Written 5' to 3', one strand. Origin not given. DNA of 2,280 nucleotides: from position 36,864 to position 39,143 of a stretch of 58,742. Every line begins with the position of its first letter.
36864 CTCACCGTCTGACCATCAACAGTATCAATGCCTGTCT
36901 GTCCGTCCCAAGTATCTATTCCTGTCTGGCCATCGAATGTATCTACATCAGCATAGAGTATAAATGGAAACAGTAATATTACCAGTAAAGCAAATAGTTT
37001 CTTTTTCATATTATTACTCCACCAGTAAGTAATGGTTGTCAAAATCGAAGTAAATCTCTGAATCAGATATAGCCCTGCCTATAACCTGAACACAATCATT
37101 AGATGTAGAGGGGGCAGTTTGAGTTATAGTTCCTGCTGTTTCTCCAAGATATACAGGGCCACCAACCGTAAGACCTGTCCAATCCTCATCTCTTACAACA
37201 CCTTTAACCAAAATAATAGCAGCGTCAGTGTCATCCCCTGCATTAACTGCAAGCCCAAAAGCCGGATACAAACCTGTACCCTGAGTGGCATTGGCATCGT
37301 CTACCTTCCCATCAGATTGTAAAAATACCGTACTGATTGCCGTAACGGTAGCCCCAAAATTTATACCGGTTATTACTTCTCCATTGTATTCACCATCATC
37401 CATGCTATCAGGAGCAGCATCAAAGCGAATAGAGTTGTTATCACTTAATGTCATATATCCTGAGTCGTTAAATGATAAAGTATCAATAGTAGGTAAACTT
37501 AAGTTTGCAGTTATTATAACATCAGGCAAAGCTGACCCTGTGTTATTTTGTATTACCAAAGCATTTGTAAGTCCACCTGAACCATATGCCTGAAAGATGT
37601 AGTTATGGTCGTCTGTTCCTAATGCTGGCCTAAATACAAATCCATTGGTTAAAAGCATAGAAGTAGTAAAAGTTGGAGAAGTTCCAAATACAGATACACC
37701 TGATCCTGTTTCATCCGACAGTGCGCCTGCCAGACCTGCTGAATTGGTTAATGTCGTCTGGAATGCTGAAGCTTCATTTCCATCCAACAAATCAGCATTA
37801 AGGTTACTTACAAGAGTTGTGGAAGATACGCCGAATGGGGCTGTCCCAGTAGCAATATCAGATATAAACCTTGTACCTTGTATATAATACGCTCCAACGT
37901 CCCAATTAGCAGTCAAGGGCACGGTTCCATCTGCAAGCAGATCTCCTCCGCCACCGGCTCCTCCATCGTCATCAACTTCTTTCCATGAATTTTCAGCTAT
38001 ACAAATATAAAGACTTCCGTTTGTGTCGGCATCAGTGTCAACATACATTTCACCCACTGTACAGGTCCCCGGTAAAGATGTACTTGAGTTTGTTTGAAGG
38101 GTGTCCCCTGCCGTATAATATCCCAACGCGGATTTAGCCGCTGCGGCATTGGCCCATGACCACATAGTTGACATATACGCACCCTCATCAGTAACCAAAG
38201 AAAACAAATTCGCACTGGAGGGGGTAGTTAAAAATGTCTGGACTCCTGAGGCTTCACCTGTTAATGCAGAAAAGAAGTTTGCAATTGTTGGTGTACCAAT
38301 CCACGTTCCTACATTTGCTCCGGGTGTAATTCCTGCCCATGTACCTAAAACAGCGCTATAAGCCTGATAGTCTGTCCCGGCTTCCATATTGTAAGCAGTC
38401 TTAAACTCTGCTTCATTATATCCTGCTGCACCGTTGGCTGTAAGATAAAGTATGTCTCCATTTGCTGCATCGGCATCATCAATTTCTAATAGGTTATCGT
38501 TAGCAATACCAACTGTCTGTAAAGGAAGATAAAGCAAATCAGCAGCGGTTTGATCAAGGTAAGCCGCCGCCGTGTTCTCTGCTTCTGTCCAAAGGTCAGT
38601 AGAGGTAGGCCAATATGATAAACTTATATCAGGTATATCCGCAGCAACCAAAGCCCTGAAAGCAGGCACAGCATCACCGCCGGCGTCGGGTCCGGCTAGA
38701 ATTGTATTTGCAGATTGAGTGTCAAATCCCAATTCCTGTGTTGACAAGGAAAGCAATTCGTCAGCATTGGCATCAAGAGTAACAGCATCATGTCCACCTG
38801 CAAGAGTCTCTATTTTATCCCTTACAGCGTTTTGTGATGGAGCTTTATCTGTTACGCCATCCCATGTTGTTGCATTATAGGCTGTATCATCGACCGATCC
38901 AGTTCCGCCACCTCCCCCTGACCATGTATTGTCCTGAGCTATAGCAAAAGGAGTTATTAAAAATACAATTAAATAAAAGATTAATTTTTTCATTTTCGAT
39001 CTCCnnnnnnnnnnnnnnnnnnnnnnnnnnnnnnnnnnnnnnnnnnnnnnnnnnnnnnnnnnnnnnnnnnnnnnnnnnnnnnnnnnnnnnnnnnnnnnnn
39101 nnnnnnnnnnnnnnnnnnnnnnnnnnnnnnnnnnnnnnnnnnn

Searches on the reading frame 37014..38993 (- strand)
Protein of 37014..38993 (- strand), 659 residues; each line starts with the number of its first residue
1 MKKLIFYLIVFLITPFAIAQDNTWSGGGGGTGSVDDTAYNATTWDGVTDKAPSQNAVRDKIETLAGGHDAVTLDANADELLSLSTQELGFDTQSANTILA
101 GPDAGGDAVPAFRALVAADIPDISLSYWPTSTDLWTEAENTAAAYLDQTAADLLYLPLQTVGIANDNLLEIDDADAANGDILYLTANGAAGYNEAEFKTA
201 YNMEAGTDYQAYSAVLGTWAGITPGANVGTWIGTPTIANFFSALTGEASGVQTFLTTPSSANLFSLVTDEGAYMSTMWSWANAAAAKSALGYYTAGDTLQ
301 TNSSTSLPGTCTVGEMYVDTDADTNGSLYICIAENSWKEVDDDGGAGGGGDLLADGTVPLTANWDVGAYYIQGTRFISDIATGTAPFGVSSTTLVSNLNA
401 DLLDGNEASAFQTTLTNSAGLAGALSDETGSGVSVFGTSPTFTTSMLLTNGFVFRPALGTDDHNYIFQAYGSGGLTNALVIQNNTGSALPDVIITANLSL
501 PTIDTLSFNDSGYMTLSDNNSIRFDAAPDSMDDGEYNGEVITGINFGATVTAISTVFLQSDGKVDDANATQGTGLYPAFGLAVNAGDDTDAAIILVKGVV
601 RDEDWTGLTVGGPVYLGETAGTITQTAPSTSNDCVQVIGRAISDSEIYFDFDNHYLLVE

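Call 66: search_protein_families(library=phrogs, proteins=[window:37014-38993:-], max_evalue=0.00001)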
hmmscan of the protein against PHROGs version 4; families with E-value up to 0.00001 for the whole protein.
window:37014-38993:- (659 aa): 1 family
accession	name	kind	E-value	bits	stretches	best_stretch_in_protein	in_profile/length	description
phrog_12121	-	unknown function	3e-09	38.1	1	587-655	92-161/165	-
